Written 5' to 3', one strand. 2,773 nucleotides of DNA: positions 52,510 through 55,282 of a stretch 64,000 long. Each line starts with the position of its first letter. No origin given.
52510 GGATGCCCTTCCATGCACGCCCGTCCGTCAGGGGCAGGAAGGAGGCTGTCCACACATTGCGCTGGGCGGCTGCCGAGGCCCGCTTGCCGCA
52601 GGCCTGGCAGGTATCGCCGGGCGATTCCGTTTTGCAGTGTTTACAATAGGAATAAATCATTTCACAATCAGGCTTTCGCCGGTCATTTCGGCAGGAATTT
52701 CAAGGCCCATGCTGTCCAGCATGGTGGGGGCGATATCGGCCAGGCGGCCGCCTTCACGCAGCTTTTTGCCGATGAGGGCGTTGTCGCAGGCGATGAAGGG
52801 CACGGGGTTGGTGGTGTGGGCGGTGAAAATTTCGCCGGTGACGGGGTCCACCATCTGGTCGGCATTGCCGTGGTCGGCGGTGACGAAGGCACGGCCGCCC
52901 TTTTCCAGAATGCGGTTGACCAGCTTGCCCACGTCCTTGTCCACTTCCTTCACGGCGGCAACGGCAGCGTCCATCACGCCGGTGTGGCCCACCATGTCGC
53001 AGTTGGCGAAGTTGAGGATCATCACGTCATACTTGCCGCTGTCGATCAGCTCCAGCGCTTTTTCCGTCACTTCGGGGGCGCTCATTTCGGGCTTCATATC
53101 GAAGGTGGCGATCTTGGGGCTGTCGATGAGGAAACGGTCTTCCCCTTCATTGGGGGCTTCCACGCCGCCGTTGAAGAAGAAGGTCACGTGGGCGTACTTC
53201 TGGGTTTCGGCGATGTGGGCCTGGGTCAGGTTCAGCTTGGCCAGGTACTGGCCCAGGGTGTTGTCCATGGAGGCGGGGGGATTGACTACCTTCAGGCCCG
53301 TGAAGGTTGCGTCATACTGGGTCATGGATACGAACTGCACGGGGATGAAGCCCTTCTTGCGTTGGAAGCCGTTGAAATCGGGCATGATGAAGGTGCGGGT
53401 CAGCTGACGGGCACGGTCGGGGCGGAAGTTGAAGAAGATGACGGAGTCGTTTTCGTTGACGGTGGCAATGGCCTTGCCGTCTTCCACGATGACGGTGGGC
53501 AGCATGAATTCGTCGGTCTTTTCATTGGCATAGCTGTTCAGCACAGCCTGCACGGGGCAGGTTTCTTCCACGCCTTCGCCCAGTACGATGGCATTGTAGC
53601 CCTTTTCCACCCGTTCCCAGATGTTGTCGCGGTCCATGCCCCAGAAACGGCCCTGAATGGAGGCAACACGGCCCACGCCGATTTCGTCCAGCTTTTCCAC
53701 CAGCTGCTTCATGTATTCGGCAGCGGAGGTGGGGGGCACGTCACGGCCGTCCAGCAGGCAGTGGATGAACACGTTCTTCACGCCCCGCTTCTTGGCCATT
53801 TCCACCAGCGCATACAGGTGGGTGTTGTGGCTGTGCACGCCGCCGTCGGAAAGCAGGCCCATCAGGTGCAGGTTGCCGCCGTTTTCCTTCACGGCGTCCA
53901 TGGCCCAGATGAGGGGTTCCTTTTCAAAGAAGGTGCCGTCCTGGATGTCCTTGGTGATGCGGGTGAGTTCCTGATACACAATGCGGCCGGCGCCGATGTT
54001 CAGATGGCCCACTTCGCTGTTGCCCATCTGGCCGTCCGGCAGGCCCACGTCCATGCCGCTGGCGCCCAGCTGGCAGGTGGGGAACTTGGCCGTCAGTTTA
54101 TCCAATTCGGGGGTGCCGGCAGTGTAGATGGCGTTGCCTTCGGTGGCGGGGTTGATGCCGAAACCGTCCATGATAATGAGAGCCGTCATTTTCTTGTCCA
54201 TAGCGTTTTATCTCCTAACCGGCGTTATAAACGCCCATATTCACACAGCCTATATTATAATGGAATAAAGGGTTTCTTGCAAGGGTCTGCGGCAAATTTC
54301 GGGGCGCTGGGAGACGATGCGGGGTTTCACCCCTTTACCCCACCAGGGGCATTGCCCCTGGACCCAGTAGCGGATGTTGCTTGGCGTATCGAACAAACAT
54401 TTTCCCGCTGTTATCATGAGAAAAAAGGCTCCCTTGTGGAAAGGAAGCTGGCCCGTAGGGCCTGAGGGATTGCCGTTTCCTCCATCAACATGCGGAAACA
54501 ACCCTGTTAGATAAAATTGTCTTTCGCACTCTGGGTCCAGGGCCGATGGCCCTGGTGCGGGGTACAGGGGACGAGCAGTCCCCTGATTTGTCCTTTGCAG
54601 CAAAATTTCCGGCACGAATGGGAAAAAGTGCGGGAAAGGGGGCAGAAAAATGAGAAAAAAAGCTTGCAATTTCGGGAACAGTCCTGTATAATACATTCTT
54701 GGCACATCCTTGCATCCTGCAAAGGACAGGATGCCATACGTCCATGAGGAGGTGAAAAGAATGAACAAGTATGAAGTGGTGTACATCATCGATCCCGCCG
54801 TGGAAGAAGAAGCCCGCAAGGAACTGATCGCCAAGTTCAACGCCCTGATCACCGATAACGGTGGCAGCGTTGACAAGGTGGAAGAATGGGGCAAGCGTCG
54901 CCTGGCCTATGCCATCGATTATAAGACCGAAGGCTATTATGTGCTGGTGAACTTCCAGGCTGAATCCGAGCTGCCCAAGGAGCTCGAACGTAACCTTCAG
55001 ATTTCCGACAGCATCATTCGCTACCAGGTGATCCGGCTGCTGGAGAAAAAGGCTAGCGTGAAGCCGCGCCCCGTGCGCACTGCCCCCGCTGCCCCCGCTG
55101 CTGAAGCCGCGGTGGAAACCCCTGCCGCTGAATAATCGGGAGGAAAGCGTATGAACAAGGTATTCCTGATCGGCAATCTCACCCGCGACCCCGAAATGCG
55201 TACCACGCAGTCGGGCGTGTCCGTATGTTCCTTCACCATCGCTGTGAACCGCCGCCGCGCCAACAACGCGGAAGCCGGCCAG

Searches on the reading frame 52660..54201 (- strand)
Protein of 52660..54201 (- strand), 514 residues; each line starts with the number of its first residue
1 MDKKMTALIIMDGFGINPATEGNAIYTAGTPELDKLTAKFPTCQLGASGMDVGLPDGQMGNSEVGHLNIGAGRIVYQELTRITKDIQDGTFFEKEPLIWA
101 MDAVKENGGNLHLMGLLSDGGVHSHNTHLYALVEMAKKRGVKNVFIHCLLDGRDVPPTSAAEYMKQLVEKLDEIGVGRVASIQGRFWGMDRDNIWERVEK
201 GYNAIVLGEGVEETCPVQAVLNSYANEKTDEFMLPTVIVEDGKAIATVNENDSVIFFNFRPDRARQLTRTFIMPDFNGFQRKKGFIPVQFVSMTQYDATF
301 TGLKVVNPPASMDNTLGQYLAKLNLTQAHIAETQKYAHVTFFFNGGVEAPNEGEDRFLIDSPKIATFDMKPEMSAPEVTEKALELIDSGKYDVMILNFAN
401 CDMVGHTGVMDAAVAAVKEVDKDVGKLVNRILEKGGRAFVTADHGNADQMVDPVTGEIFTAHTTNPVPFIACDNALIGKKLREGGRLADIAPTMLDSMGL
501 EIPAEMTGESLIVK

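Call 88: find_encoding_contigs(protein=window:52660-54201:-, flank=2500, max_places=10)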
Protein window:52660-54201:- (514 aa): no gene with exactly this product is on record in the collection.

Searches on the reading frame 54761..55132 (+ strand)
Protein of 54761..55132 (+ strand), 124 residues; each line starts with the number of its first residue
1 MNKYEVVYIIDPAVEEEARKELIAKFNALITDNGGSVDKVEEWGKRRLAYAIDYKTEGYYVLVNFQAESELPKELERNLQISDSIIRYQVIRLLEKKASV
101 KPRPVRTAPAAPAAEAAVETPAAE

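Call 51: find_encoding_contigs(protein=window:54761-55132:+, flank=2500, max_places=10)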
Protein window:54761-55132:+ (124 aa): 3 contigs read that carry it; 3 places shown.
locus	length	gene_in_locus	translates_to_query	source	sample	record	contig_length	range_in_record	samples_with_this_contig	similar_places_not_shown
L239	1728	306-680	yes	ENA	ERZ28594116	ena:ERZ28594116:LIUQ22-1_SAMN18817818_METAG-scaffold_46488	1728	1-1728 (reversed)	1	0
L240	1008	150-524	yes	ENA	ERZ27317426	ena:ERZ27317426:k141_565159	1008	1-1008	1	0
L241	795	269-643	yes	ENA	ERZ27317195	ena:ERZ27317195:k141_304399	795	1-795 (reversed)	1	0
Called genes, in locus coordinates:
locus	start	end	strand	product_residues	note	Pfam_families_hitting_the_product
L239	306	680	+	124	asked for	PF01250:Ribosomal_S6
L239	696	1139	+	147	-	PF00436:SSB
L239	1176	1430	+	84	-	PF01084:Ribosomal_S18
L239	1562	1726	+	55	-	?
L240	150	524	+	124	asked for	PF01250:Ribosomal_S6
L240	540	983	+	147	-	PF00436:SSB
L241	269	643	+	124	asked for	PF01250:Ribosomal_S6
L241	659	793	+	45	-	?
